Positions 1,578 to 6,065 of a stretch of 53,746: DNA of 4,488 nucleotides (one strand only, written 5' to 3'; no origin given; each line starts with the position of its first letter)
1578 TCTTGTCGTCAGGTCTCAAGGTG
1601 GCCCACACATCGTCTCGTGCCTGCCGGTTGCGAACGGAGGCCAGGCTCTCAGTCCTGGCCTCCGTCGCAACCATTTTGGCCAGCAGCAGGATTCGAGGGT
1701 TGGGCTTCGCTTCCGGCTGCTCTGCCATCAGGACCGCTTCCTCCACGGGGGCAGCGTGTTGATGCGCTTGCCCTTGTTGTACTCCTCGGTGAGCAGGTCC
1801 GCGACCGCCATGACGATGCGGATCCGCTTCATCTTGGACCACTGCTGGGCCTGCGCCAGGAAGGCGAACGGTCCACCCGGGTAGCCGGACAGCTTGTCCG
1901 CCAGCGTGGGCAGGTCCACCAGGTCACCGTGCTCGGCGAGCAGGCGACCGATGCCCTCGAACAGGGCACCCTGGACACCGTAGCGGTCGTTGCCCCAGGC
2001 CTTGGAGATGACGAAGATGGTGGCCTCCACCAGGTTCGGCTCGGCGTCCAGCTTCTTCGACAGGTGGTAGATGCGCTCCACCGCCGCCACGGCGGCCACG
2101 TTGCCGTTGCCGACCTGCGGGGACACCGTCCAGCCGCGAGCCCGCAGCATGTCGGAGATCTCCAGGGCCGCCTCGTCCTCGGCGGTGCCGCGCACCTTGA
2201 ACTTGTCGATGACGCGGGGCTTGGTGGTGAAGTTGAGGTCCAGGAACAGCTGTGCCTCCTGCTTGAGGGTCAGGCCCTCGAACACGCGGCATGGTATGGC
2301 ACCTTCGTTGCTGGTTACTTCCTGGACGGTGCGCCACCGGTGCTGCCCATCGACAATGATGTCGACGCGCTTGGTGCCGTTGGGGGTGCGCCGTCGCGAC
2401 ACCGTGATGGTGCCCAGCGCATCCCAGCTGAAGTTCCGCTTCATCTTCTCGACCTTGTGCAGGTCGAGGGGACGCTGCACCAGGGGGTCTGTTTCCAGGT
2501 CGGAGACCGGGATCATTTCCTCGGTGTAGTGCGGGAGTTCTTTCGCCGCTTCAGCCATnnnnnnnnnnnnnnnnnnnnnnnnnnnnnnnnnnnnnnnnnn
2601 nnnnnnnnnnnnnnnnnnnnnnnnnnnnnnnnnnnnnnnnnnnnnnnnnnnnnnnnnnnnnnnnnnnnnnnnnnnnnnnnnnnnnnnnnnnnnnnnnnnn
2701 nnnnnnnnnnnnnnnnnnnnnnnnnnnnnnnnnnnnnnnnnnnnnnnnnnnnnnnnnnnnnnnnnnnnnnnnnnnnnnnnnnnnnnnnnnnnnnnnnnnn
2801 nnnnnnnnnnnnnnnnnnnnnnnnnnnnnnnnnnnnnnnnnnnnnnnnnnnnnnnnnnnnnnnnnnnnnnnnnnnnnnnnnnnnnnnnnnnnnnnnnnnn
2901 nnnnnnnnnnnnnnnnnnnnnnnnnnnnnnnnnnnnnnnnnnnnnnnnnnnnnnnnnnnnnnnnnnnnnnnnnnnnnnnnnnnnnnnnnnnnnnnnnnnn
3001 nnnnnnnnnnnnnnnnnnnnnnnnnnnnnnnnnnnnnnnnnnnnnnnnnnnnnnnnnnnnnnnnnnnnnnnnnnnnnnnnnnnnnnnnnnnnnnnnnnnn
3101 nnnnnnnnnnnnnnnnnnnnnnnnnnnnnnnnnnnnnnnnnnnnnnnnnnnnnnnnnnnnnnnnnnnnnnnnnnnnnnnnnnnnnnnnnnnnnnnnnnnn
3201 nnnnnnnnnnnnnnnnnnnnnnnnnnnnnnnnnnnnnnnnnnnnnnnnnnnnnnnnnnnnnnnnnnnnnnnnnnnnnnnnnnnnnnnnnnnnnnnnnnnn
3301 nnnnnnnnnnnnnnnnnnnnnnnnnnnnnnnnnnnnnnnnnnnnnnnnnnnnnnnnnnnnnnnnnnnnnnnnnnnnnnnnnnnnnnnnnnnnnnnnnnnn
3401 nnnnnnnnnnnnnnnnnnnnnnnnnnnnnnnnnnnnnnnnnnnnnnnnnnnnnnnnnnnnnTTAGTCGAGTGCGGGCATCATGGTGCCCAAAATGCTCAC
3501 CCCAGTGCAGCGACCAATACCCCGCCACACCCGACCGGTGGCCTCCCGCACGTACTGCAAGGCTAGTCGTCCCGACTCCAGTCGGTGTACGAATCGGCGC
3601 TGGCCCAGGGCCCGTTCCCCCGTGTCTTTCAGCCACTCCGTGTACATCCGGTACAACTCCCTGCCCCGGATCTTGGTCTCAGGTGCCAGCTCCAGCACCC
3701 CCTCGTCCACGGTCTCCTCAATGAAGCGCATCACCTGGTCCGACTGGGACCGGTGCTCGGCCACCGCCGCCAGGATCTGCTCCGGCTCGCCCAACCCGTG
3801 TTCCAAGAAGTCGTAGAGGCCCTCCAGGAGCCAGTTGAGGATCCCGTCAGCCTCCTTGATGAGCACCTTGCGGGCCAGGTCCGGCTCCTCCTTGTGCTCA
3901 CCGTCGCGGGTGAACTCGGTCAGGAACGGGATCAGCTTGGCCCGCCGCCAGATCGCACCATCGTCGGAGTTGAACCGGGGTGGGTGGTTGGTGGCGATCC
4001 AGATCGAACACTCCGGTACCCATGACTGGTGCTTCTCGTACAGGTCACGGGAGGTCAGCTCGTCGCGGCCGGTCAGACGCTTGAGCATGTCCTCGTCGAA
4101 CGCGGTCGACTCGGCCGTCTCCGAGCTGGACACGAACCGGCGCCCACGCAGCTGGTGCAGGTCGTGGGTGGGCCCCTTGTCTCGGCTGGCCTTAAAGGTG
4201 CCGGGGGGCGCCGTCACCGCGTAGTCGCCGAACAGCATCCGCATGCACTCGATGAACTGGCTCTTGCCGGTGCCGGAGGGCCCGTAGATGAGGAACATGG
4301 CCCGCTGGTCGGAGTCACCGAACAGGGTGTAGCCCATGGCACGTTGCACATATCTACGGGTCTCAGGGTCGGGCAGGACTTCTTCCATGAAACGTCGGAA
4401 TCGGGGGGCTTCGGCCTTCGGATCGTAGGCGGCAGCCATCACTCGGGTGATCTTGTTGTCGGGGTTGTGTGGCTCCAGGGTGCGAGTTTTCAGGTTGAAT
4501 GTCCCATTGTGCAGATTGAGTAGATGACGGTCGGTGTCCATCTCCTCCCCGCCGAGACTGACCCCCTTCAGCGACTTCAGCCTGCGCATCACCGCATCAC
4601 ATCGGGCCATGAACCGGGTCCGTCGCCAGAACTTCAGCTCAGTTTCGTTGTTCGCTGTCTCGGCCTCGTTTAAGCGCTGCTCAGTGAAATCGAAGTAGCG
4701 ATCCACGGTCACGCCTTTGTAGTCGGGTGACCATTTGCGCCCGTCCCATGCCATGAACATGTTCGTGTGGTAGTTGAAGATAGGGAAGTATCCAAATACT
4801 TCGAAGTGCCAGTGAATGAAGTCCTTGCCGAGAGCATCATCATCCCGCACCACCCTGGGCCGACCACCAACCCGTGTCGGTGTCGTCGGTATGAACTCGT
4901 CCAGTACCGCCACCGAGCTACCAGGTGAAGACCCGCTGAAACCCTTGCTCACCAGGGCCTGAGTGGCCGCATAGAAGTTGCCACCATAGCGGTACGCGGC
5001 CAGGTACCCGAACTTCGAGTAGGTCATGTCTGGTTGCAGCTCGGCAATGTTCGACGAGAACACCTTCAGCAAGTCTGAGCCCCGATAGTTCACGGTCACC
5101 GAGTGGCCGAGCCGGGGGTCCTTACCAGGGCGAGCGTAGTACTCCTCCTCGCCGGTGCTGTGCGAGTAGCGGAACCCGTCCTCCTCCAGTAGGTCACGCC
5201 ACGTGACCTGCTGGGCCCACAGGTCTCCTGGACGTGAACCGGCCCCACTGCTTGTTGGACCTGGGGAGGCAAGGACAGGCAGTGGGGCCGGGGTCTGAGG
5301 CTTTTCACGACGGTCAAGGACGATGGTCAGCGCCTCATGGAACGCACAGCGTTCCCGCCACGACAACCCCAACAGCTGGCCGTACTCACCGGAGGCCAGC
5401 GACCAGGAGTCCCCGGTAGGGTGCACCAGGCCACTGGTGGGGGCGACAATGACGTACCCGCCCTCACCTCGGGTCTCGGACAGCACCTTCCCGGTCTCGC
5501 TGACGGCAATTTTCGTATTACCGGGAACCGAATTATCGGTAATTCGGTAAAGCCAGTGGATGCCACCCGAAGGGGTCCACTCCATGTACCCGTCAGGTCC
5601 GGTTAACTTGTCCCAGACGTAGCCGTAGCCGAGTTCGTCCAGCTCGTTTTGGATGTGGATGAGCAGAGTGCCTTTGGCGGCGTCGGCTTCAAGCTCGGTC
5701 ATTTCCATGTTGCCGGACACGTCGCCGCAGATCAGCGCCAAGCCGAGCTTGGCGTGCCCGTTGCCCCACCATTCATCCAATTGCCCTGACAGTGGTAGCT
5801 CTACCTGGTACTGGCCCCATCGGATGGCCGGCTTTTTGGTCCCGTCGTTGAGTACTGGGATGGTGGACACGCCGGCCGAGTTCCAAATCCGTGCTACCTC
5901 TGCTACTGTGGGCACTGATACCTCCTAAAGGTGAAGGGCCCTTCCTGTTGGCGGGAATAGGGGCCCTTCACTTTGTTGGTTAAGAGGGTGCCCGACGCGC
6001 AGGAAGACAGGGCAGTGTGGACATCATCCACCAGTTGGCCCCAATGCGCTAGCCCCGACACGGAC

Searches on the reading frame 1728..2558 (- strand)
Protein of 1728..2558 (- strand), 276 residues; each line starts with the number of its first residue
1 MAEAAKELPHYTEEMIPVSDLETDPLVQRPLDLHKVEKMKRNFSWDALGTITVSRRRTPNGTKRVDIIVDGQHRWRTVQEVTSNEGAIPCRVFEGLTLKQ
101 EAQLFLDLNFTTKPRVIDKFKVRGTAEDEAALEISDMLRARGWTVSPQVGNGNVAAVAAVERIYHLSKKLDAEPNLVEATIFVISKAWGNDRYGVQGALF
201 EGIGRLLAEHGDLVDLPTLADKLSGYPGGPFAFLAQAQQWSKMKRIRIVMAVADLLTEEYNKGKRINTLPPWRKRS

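Call 92: search_protein_families(library=pfam, proteins=[window:1728-2558:-], max_evalue=0.001)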
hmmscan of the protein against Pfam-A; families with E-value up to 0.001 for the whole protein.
window:1728-2558:- (276 aa): 1 family
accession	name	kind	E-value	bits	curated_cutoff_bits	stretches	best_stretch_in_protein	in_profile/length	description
PF20188.4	DUF6551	-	4.9e-06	26.7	26.8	1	27-203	6-176/242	Family of unknown function (DUF6551)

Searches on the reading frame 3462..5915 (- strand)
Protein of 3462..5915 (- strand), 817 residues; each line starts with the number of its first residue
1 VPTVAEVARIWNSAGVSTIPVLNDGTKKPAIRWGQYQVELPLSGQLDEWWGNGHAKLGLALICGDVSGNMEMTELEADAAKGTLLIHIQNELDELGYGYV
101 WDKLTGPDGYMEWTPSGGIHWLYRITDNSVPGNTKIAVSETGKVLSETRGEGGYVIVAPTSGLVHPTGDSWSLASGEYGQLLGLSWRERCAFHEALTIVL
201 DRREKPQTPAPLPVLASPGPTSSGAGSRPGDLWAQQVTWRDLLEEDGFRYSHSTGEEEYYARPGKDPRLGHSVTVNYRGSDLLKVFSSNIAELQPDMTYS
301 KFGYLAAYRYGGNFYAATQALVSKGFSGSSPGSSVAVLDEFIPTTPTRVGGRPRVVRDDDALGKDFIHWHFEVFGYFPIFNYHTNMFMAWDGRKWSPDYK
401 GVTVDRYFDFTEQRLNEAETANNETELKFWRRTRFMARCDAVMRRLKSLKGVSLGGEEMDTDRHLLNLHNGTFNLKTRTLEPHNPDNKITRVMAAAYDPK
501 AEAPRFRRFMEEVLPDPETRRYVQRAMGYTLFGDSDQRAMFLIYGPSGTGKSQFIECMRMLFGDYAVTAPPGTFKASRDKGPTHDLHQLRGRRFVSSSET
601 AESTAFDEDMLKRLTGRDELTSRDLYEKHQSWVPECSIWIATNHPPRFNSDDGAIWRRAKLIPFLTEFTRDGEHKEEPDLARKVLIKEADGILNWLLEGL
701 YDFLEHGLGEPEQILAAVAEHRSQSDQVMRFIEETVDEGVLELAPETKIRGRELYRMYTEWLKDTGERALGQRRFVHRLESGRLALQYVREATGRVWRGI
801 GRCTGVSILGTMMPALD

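Call 74: search_protein_families(library=phrogs, proteins=[window:3462-5915:-], max_evalue=0.00001)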
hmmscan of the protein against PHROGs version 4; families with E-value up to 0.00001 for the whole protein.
window:3462-5915:- (817 aa): 11 families
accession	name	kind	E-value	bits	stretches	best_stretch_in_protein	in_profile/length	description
phrog_6088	-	DNA, RNA and nucleotide metabolism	3e-97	327.9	1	382-803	353-764/772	DNA primase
phrog_1156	-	DNA, RNA and nucleotide metabolism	4.8e-95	320.8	1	358-800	365-823/855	DNA primase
phrog_1829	-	DNA, RNA and nucleotide metabolism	8e-84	283.2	1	381-781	344-735/772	DNA primase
phrog_2478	-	DNA, RNA and nucleotide metabolism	1.2e-78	266.1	1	385-800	429-838/854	DNA polymerase/primase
phrog_864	-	DNA, RNA and nucleotide metabolism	1.5e-64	220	1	375-780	220-597/1064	DNA primase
phrog_16950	-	DNA, RNA and nucleotide metabolism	3.8e-55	188.2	1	421-781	438-808/843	DNA primase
phrog_1883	-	DNA, RNA and nucleotide metabolism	1.1e-41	144.1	1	428-799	381-744/756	DNA helicase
phrog_19930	-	DNA, RNA and nucleotide metabolism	9.3e-33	114.5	1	6-331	12-334/865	DNA polymerase/primase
phrog_7601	-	unknown function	4.3e-29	102.8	1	521-780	3-251/289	-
phrog_16213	-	DNA, RNA and nucleotide metabolism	5.2e-13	49.2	1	433-779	286-631/732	DNA primase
phrog_4210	-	DNA, RNA and nucleotide metabolism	1e-07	31.2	1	503-659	141-295/1304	DNA polymerase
